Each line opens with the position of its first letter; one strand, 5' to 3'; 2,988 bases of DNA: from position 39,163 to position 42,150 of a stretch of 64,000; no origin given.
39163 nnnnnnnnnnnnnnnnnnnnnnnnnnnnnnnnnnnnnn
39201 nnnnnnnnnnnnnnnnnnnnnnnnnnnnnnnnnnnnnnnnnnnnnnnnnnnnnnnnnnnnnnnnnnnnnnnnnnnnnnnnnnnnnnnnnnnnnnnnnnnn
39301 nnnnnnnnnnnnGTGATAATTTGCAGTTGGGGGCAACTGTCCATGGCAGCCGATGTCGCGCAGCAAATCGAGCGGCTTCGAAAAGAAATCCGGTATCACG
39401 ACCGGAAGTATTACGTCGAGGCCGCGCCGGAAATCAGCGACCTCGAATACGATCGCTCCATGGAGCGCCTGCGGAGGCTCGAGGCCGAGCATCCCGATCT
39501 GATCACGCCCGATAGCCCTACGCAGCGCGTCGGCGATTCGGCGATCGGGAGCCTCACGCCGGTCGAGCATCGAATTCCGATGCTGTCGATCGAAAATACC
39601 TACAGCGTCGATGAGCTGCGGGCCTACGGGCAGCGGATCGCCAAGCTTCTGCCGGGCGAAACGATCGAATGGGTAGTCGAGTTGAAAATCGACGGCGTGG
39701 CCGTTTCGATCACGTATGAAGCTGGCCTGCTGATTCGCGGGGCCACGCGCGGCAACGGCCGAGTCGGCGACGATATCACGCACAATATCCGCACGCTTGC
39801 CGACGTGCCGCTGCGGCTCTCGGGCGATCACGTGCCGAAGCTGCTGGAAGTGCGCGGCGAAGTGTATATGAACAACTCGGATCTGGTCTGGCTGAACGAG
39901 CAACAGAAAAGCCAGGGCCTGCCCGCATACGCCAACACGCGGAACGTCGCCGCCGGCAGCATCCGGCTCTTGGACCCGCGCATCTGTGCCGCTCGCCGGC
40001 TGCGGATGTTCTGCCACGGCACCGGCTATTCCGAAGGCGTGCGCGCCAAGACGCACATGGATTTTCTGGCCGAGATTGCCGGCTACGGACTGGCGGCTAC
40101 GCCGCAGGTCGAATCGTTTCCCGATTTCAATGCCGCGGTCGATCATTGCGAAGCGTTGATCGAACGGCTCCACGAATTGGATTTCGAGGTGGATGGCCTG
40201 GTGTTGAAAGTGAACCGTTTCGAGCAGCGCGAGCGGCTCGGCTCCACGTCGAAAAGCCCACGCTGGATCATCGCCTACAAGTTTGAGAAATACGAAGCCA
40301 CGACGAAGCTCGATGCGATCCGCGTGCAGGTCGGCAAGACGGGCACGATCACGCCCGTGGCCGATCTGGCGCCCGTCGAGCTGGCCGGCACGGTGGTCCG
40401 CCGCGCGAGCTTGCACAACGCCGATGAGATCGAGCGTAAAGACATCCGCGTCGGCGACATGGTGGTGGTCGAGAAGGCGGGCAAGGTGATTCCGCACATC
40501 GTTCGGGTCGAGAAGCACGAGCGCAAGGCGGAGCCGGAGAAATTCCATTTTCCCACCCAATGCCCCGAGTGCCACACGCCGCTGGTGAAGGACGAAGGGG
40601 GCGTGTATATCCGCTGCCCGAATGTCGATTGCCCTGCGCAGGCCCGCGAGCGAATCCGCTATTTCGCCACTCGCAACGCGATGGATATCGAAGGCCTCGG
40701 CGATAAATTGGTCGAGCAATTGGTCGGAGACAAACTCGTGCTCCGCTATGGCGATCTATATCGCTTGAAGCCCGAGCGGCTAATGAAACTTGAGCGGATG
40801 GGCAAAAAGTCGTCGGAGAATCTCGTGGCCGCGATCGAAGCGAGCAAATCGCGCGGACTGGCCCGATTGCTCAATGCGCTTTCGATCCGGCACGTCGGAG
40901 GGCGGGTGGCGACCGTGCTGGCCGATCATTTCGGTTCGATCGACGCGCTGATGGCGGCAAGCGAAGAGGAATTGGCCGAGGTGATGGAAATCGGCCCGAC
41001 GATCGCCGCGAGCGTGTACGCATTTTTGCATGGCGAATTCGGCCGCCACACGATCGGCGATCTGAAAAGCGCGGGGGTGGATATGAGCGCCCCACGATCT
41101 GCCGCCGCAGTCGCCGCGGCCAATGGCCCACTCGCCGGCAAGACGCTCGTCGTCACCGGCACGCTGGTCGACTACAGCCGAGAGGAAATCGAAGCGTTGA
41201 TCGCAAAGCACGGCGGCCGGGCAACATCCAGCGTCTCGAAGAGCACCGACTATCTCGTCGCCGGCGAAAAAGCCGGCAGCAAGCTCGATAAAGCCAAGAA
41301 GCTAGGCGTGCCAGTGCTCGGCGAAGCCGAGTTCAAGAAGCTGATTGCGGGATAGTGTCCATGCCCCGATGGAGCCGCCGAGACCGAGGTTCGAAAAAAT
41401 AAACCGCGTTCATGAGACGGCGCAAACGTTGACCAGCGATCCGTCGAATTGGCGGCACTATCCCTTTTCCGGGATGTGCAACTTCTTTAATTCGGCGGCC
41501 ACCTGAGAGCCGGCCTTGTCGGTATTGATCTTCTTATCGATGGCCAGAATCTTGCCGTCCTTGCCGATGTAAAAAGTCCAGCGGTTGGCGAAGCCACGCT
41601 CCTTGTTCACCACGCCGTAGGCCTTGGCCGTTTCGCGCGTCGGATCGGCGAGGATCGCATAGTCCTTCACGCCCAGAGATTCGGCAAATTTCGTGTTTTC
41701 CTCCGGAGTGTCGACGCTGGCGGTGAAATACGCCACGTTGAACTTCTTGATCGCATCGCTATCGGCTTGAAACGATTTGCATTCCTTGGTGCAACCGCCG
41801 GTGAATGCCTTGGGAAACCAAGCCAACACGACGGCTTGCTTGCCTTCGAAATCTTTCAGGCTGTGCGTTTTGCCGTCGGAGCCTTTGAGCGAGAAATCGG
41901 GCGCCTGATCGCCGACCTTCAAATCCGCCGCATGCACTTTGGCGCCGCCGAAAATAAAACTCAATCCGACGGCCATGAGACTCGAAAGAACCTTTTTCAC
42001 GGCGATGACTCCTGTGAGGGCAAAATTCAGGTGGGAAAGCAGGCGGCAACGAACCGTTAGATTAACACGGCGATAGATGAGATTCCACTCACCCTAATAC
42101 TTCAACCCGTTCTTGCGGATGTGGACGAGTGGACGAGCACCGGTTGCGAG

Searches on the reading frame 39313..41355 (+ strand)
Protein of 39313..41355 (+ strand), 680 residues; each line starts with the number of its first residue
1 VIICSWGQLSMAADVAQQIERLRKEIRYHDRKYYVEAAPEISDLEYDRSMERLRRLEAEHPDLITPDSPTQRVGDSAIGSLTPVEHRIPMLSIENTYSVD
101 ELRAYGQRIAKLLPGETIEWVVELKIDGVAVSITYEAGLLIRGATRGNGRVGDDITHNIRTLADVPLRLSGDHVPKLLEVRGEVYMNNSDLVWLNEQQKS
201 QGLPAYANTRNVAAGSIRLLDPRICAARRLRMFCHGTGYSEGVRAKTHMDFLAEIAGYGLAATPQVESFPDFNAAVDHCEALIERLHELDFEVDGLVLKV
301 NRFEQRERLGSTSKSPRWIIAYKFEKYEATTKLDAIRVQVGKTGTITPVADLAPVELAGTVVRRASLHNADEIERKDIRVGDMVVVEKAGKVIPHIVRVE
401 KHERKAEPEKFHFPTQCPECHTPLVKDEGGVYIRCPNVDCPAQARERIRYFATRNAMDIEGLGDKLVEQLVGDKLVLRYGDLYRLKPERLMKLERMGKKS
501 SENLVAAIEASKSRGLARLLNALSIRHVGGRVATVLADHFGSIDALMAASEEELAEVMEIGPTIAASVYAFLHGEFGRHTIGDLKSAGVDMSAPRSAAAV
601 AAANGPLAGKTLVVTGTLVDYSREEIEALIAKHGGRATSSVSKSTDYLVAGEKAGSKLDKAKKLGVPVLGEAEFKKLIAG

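Call 25: search_protein_families(library=pfam, proteins=[window:39313-41355:+], max_evalue=0.0001)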
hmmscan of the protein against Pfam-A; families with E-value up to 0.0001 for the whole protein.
window:39313-41355:+ (680 aa): 8 families
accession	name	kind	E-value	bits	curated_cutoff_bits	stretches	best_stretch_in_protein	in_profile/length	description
PF01653.23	DNA_ligase_aden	-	1.9e-80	270.5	27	1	81-325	4-251/253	NAD-dependent DNA ligase adenylation domain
PF03120.22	DNA_ligase_OB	-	3e-34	117.2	32.9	1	330-406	1-77/79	NAD-dependent DNA ligase OB-fold domain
PF12826.13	HHH_2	-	8.2e-21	74.4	27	1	518-575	1-58/64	Helix-hairpin-helix motif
PF00533.33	BRCT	-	3.1e-14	53.4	21.3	1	605-678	4-78/78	BRCA1 C Terminus (BRCT) domain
PF14520.12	HHH_5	-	2.4e-12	47.5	27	1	523-572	5-55/57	Helix-hairpin-helix domain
PF03119.21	DNA_ligase_ZBD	-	2.8e-11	43.5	25.8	1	416-442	1-27/27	NAD-dependent DNA ligase C4 zinc finger domain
PF12738.14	PTCB-BRCT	-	5.2e-08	33.2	22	1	616-669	7-59/63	twin BRCT domain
PF22745.1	Nlig-Ia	-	3e-06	28.2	27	1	15-65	2-52/92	DNA ligase-like, N-terminal NAD+-binding domain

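Call 50: find_homologous_proteins(query=window:39313-41355:+)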
Query window:39313-41355:+ (680 aa): 8000 proteins with E <= 0.001 among 8000 candidates; the best 120 are listed.
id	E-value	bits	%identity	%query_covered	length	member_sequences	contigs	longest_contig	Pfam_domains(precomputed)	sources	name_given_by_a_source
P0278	0.0e+0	1489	100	99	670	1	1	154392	PF12826.14,PF03120.23,PF14520.13,PF01653.24,PF00533.34,PF03119.22,PF22745.3,PF12738.14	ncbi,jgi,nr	ncbi:MAG TPA: NAD-dependent DNA ligase LigA [Pirellulales bacterium]|jgi:DNA ligase (NAD+)|nr:NAD-de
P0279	0.0e+0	1313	88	98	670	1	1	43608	PF12826.14,PF03120.23,PF14520.13,PF01653.24,PF00533.34,PF03119.22,PF22745.3,PF12738.14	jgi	jgi:DNA ligase (NAD+)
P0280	0.0e+0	1312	87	99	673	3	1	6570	PF12826.14,PF03120.23,PF14520.13,PF01653.24,PF00533.34,PF03119.22,PF22745.3,PF12738.14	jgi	jgi:DNA ligase (NAD+)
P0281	0.0e+0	1293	85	99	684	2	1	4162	PF12826.14,PF03120.23,PF14520.13,PF01653.24,PF00533.34,PF03119.22,PF22745.3,PF12738.14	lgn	-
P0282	0.0e+0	1284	86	99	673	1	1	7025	PF12826.14,PF03120.23,PF14520.13,PF01653.24,PF00533.34,PF03119.22,PF22745.3,PF12738.14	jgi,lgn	jgi:DNA ligase (NAD+)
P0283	0.0e+0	1263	84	98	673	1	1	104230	PF12826.14,PF03120.23,PF14520.13,PF01653.24,PF00533.34,PF03119.22,PF22745.3,PF12738.14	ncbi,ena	-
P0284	0.0e+0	1175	87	88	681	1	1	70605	PF12826.14,PF03120.23,PF14520.13,PF01653.24,PF03119.22,PF22745.3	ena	-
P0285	0.0e+0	1166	78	99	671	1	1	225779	PF12826.14,PF03120.23,PF14520.13,PF01653.24,PF00533.34,PF03119.22,PF22745.3,PF12738.14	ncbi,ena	-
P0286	0.0e+0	1148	77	99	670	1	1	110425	PF12826.14,PF03120.23,PF14520.13,PF01653.24,PF00533.34,PF03119.22,PF22745.3,PF12738.14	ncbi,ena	-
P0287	0.0e+0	1144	76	98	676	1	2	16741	PF12826.14,PF03120.23,PF14520.13,PF01653.24,PF00533.34,PF03119.22,PF22745.3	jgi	jgi:DNA ligase (NAD+)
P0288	0.0e+0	1124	68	85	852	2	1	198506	PF12826.14,PF03120.23,PF14520.13,PF01653.24,PF00533.34,PF03119.22,PF22745.3,PF12738.14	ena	-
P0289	0.0e+0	1124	74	98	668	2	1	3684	PF12826.14,PF03120.23,PF14520.13,PF01653.24,PF00533.34,PF03119.22,PF22745.3,PF12738.14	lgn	-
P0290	0.0e+0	1122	74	98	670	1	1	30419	PF12826.14,PF03120.23,PF14520.13,PF01653.24,PF00533.34,PF03119.22,PF22745.3,PF12738.14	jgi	jgi:DNA ligase (NAD+)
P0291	0.0e+0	1119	68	86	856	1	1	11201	PF12826.14,PF03120.23,PF14520.13,PF01653.24,PF00533.34,PF03119.22,PF22745.3,PF12738.14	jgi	-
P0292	0.0e+0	1119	75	99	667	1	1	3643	PF12826.14,PF03120.23,PF14520.13,PF01653.24,PF00533.34,PF03119.22,PF22745.3,PF12738.14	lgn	-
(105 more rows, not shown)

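Call 51: find_encoding_contigs(protein=P0278, flank=10000, max_places=4)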
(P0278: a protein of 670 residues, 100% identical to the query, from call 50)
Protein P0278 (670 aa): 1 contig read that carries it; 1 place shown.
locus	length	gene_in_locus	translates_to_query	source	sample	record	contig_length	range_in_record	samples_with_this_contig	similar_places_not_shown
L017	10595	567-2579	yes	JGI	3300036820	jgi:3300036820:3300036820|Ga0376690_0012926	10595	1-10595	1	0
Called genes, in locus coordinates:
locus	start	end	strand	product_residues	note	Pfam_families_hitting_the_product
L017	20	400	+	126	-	PF01050:MannoseP_isomer (weak), PF02311:AraC_binding, PF07883:Cupin_2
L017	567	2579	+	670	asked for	PF22745:Nlig-Ia, PF01653:DNA_ligase_aden, PF03120:OB_DNA_ligase, PF03119:DNA_ligase_ZBD, PF12826:HHH_2, PF14520:HHH_5 (weak), PF00533:BRCT, PF12738:PTCB-BRCT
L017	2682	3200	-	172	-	PF00578:AhpC-TSA, PF08534:Redoxin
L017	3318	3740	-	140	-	PF01613:Flavin_Reduct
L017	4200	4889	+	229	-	PF00398:RrnaAD (weak), PF13649:Methyltransf_25, PF08241:Methyltransf_11 (faint), PF08242:Methyltransf_12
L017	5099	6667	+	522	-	PF22694:CtpB_N-like, PF00595:PDZ, PF13180:PDZ_2, PF17820:PDZ_6, PF03572:Peptidase_S41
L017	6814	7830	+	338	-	PF00814:TsaD, PF22521:HypF_C_2 (weak)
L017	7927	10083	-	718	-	PF13089:PP_kinase_N, PF02503:PP_kinase, PF17941:PP_kinase_C_1, PF13091:PLDc_2 (faint), PF13090:PP_kinase_C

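Call 78: list_cluster_members(proteins=[P0278, P0135, P0122, P0004])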
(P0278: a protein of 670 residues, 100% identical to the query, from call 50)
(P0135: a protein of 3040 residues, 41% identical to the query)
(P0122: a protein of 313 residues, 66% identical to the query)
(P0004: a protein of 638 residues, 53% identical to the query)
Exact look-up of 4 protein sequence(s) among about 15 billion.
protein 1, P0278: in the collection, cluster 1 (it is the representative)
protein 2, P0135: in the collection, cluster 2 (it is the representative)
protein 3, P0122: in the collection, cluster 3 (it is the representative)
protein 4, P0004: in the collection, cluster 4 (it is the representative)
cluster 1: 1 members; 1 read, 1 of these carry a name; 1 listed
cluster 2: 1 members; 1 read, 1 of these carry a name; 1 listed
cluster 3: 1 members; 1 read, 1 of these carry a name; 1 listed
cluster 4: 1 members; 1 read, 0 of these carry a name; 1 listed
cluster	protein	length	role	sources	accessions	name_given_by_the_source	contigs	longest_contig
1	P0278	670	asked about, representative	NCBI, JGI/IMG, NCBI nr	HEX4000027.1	MAG TPA: NAD-dependent DNA ligase LigA [Pirellulales bacterium] | DNA ligase (NAD+) | NAD-dependent DNA ligase LigA [Pirellulales bacterium]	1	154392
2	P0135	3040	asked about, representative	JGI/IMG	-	fibronectin-binding autotransporter adhesin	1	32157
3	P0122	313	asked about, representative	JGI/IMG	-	PEP-CTERM motif-containing protein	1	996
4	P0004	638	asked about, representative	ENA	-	-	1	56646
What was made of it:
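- The source is a MAG (calls 50, 78).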

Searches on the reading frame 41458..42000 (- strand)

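Call 26: search_protein_families(library=pfam, proteins=[window:41458-42000:-], max_evalue=0.0001)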
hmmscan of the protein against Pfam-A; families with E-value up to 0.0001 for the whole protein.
window:41458-42000:- (180 aa): 2 families
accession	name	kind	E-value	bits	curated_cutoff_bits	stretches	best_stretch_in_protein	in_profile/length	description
PF00578.27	AhpC-TSA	-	7e-32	110.4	26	1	29-152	1-122/124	AhpC/TSA family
PF08534.16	Redoxin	-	6.2e-20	71.9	26.6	1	28-160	1-137/148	Redoxin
